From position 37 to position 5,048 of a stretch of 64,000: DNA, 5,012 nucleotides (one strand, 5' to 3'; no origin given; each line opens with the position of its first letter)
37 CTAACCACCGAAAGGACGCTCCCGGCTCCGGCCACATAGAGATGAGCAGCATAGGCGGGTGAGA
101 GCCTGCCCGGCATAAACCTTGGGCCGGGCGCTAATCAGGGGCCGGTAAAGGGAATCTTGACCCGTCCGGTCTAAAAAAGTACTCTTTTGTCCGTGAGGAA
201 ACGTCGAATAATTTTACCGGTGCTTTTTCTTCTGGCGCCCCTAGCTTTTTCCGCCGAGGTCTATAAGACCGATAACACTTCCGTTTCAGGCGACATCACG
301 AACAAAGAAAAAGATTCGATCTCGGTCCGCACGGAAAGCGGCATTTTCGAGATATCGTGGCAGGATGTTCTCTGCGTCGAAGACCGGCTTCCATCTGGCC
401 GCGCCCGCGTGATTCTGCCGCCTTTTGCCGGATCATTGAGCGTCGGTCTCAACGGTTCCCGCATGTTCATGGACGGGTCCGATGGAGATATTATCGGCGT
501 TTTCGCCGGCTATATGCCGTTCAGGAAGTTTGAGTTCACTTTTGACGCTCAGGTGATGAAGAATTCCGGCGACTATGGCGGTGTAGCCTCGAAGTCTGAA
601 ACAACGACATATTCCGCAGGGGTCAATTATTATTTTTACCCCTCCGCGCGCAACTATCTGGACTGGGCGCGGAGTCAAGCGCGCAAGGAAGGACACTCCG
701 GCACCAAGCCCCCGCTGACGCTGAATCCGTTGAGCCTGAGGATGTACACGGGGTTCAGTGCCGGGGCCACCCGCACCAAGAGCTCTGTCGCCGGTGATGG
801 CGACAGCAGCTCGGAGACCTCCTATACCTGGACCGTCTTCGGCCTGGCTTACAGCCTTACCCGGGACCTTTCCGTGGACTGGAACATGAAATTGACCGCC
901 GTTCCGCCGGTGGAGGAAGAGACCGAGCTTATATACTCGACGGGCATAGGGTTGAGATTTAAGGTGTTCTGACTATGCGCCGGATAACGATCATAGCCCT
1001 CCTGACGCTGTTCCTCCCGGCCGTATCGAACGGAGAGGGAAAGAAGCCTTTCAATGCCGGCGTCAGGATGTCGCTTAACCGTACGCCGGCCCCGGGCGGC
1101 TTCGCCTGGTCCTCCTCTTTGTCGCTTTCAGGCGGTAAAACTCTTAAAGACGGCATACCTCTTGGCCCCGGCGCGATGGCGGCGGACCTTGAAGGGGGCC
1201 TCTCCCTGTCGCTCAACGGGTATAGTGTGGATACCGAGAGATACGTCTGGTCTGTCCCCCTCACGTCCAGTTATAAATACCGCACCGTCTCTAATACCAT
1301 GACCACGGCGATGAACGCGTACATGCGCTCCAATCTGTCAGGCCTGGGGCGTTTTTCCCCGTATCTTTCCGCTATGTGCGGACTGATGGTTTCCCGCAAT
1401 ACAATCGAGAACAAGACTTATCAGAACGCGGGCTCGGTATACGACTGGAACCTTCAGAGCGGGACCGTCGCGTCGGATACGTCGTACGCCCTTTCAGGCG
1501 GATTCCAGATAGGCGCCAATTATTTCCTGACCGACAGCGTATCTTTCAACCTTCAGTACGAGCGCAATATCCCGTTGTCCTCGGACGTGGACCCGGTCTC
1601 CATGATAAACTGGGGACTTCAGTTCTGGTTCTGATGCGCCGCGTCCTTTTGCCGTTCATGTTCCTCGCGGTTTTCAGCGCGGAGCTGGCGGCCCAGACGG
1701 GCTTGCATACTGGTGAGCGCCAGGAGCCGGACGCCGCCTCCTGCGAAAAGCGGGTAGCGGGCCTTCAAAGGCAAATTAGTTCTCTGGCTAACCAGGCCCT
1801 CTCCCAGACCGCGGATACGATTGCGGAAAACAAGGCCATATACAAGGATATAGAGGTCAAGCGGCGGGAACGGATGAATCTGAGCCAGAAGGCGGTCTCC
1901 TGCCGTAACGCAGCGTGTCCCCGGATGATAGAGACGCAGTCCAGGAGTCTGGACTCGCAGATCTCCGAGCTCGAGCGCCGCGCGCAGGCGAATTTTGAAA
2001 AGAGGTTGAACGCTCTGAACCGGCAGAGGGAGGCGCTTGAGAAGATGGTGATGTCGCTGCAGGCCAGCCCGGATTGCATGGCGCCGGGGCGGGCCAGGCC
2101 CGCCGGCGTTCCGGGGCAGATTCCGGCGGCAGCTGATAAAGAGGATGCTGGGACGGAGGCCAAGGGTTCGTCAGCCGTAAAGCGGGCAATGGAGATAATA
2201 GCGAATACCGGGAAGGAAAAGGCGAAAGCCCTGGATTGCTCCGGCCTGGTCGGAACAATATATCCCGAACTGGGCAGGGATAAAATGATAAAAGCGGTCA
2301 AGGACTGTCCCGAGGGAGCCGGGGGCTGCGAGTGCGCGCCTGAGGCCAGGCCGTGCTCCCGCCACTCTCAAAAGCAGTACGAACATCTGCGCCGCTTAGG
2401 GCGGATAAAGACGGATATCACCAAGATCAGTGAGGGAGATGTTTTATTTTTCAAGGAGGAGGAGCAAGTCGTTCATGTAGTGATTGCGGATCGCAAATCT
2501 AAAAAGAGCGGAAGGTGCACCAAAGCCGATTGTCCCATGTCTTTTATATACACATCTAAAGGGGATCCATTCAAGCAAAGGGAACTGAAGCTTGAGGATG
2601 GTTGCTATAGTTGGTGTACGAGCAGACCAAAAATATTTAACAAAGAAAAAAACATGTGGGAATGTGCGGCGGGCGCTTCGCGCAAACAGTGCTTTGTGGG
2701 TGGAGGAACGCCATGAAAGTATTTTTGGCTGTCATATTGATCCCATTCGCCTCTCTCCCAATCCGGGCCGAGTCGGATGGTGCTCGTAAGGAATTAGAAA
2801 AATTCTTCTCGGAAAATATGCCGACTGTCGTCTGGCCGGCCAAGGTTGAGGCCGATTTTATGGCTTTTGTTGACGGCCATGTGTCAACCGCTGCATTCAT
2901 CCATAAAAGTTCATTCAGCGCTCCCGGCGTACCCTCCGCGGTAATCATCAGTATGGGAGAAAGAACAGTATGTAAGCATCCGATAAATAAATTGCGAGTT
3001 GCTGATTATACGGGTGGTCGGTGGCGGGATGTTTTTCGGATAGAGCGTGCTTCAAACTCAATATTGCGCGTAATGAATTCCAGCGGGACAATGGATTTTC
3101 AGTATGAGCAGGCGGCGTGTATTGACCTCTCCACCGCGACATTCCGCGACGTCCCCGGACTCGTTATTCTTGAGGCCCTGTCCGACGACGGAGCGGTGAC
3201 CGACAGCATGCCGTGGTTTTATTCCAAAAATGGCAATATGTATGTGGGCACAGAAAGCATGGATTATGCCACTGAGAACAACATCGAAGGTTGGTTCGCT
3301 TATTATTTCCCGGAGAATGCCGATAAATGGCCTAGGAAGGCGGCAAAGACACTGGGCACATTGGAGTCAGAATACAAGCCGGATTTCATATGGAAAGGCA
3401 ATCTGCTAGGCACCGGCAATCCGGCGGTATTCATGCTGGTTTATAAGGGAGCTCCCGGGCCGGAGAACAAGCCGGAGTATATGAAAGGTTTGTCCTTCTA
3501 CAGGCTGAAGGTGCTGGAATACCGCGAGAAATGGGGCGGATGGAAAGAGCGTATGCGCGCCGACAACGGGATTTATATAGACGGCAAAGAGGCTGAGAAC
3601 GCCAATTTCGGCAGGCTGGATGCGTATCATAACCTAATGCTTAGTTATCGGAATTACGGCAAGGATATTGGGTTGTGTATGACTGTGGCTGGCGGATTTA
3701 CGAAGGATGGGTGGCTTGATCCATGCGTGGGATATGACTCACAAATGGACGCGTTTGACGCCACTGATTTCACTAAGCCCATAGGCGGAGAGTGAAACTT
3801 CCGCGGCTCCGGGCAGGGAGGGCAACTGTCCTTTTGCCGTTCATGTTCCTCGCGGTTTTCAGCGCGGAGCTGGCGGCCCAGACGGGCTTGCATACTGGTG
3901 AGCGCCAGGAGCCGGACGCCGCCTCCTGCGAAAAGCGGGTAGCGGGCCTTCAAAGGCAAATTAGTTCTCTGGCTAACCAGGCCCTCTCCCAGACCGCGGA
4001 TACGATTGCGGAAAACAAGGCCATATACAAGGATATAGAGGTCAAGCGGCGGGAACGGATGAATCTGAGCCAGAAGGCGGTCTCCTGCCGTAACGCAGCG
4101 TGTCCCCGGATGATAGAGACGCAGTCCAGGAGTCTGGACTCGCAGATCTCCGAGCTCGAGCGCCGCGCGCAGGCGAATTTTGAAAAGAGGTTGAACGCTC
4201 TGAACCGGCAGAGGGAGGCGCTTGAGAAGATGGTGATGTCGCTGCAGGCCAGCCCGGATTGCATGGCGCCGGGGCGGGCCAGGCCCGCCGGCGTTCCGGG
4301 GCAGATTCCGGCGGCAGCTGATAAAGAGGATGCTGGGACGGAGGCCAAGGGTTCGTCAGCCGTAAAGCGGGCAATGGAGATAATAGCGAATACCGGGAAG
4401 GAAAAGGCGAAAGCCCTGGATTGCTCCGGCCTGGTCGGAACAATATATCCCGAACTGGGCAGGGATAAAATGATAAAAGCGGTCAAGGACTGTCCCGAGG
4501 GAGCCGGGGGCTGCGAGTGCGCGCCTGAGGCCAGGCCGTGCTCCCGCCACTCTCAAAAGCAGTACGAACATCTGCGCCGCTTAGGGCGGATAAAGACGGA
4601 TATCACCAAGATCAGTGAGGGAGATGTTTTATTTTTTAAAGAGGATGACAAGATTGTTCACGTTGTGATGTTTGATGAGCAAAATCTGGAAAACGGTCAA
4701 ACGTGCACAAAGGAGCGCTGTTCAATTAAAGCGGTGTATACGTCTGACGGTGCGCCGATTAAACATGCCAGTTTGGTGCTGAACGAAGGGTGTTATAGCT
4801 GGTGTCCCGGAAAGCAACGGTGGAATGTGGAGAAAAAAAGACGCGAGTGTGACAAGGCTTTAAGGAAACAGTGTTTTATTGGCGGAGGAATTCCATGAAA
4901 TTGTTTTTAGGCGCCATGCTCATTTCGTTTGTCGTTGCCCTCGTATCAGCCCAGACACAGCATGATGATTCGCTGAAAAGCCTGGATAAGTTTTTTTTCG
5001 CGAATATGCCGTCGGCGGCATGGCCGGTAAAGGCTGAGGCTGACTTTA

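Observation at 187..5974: Six-gene, fully signal-peptide-bearing operon: two OMP-like barrels plus a duplicated [NlpC/P60-like peptidase + unknown secreted partner] cassette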

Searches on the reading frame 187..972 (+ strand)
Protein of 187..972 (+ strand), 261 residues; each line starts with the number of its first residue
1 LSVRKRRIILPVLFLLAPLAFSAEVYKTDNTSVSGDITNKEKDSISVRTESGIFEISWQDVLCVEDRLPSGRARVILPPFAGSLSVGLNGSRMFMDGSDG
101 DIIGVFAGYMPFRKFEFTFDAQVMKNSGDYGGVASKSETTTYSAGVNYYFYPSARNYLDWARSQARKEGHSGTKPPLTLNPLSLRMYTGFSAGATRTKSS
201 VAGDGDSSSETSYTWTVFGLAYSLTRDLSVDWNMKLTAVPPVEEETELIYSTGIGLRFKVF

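Call 7: search_protein_families(library=pfam, proteins=[window:187-972:+], max_evalue=1)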
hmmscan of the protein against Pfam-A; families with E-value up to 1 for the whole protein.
window:187-972:+ (261 aa): 1 family
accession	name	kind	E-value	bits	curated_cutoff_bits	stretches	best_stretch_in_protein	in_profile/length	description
PF13505.12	OMP_b-brl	-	0.0032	18.1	28.7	1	96-238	39-154/175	Outer membrane protein beta-barrel domain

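Call 8: search_protein_families(library=ncbifam, proteins=[window:187-972:+], max_evalue=1)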
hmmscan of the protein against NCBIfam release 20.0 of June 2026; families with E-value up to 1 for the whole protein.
window:187-972:+ (261 aa): 0 families

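Call 29: search_protein_families(library=padloc, proteins=[window:187-972:+], max_evalue=1)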
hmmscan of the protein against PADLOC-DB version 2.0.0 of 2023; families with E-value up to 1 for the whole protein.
window:187-972:+ (261 aa): 0 families

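Call 64: search_solved_structures(query=window:187-969:+, max_evalue=10)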
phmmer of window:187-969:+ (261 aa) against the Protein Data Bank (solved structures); distinct sequences matched with E-value up to 10: 0.

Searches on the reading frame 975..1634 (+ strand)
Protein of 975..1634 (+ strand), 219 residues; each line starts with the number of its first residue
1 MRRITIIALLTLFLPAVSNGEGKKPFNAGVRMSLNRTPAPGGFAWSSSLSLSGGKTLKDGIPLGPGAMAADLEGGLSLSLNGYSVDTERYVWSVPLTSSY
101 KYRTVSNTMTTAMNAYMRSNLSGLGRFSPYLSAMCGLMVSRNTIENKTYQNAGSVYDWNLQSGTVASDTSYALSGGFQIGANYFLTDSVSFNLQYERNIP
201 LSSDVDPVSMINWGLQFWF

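Call 7: search_protein_families(library=pfam, proteins=[window:975-1634:+], max_evalue=1)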
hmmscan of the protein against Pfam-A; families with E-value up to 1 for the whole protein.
window:975-1634:+ (219 aa): 1 family
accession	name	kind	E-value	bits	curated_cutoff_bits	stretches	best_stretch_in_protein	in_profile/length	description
PF13505.12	OMP_b-brl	-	8e-07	29.8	28.7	1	16-201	10-155/175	Outer membrane protein beta-barrel domain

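Call 8: search_protein_families(library=ncbifam, proteins=[window:975-1634:+], max_evalue=1)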
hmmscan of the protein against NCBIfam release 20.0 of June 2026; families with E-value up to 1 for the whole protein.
window:975-1634:+ (219 aa): 0 families

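Call 24: find_encoding_contigs(protein=window:975-1634:+, flank=10000, max_places=8)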
Protein window:975-1634:+ (219 aa): 6 contigs read that carry it; 6 places shown.
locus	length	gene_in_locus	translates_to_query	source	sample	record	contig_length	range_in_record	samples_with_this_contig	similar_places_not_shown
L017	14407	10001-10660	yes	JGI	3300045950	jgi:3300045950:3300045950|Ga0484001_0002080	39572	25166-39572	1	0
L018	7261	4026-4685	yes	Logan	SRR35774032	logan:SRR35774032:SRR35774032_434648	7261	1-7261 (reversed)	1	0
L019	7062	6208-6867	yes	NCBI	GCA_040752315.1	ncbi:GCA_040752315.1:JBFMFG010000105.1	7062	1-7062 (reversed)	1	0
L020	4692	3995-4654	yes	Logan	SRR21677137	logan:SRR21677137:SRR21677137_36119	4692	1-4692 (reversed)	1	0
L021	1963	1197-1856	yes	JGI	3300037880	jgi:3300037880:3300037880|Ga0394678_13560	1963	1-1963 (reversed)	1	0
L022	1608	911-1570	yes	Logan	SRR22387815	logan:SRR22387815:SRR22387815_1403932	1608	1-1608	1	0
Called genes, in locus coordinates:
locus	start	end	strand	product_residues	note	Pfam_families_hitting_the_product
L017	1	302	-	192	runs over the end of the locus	PF00881:Nitroreductase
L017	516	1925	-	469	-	PF03687:UPF0164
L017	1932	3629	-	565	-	PF00082:Peptidase_S8, PF13860:FlgD_ig (weak)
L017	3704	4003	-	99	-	-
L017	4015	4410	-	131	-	-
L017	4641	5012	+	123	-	PF12844:HTH_19 (weak), PF13560:HTH_31, PF01381:HTH_3, PF13443:HTH_26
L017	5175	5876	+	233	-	PF00528:BPD_transp_1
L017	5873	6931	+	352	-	PF00005:ABC_tran, PF13304:AAA_21 (weak), PF08402:TOBE_2 (weak), PF03459:TOBE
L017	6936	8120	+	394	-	PF03453:MoeA_N, PF00994:MoCF_biosynth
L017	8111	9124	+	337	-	PF04055:Radical_SAM, PF13353:Fer4_12 (weak), PF06463:Mob_synth_C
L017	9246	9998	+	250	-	-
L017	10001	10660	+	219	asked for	PF13505:OMP_b-brl (weak)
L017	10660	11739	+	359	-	PF00877:NLPC_P60 (faint)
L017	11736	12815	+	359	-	-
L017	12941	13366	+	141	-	PF01967:MoaC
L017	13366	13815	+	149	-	PF03473:MOSC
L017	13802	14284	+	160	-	PF00994:MoCF_biosynth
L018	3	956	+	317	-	?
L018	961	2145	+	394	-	PF03453:MoeA_N, PF00994:MoCF_biosynth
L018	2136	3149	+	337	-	PF04055:Radical_SAM, PF13353:Fer4_12 (weak), PF06463:Mob_synth_C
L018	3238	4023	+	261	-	-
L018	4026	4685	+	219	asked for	PF13505:OMP_b-brl (weak)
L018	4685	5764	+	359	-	PF00877:NLPC_P60 (faint)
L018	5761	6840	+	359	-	-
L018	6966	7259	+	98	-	?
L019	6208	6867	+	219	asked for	PF13505:OMP_b-brl (weak)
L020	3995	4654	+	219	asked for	PF13505:OMP_b-brl (weak)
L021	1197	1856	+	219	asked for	PF13505:OMP_b-brl (weak)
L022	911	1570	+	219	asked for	PF13505:OMP_b-brl (weak)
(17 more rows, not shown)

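Call 29: search_protein_families(library=padloc, proteins=[window:975-1634:+], max_evalue=1)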
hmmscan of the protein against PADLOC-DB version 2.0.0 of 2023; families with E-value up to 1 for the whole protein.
window:975-1634:+ (219 aa): 0 families

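Call 63: search_solved_structures(query=window:975-1631:+, max_evalue=10)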
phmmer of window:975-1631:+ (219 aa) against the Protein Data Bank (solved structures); distinct sequences matched with E-value up to 10: 0.

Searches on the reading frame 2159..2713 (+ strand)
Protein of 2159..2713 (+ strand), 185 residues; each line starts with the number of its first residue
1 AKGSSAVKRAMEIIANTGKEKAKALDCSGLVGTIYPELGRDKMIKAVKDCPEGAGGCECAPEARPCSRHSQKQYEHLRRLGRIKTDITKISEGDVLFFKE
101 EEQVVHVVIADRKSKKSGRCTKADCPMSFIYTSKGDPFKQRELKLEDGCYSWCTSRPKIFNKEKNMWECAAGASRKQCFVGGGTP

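Call 68: search_protein_families(library=phrogs, proteins=[window:2159-2713:+], max_evalue=1)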
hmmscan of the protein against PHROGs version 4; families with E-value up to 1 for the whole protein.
window:2159-2713:+ (185 aa): 4 families
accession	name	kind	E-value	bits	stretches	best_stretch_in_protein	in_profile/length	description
phrog_329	-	tail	0.00016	21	1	17-112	553-622/949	minor tail protein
phrog_2677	-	tail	0.078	13.8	1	82-113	224-255/295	tail protein with lysin activity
phrog_14342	-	tail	0.16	12.6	1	83-142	42-101/272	lytic tail fiber protein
phrog_1015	-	tail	0.39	10.2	1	81-111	727-757/795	tail protein with lysin activity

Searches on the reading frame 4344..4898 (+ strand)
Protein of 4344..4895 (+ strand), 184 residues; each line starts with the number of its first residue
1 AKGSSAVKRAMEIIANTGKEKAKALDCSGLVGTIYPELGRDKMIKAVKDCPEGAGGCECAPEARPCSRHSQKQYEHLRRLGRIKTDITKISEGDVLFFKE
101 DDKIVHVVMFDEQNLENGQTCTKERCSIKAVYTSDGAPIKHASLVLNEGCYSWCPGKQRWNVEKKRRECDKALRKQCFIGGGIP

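Call 57: search_dna_similar(query=window:4350-4898:+, collection=phages, mode=protein, max_evalue=0.01, max_rows=10)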
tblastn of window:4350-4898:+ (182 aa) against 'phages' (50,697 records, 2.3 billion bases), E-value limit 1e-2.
No match.

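Call 65: search_solved_structures(query=A4, max_evalue=10, show_alignments=3)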
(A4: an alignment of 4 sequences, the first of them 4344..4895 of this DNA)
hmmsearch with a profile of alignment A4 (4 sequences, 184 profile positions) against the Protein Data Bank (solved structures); distinct sequences matched with E-value up to 10: 2.
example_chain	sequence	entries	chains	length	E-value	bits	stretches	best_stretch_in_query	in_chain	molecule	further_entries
1sma_A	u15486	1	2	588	0.19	14.8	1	61-115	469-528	MALTOGENIC AMYLASE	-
1gvi_A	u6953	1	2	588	0.19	14.8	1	61-115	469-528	MALTOGENIC AMYLASE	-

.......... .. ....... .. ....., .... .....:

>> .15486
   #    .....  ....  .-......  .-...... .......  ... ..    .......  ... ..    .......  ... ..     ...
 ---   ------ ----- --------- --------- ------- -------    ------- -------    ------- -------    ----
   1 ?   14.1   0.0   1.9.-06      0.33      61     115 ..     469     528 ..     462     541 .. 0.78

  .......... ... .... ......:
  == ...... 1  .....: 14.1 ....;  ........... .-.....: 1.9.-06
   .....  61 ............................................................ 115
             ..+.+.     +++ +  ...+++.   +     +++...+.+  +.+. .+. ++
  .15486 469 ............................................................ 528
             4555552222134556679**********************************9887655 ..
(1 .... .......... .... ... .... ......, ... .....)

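Call 68: search_protein_families(library=phrogs, proteins=[window:4344-4895:+], max_evalue=1)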
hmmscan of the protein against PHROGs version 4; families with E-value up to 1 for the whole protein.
window:4344-4895:+ (184 aa): 2 families
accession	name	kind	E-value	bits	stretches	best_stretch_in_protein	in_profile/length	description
phrog_329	-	tail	0.001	18.3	1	17-112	553-622/949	minor tail protein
phrog_2677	-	tail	0.034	15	1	82-113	224-255/295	tail protein with lysin activity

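Call 91: search_protein_families(library=pfam, alignment_id=A6, max_evalue=0.1)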
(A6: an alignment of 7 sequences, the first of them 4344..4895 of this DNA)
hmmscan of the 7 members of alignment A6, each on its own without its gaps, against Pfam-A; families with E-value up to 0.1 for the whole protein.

A. member 1, window:4344-4895:+ (184 aa): 1 family
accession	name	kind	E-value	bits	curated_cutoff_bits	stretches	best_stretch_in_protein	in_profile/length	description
PF00877.26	NLPC_P60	-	3.5e-06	27.4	23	1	21-115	10-76/105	NlpC/P60 family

B. families by the number of members that match (of 7 scanned): 1 family
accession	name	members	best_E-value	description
PF00877.26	NLPC_P60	5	3.5e-06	NlpC/P60 family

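Call 95: find_related_loci(query=A6, collection=viral_contigs, flank=6000)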
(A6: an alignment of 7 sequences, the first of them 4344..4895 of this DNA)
Query A6 (184 aa) in viral_contigs; peptide patterns used: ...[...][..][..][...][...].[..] (x = any residue, [..] = any of these).
5 stretches matched a pattern, but none encodes a relative of the query by tblastn (E <= 1e-3).
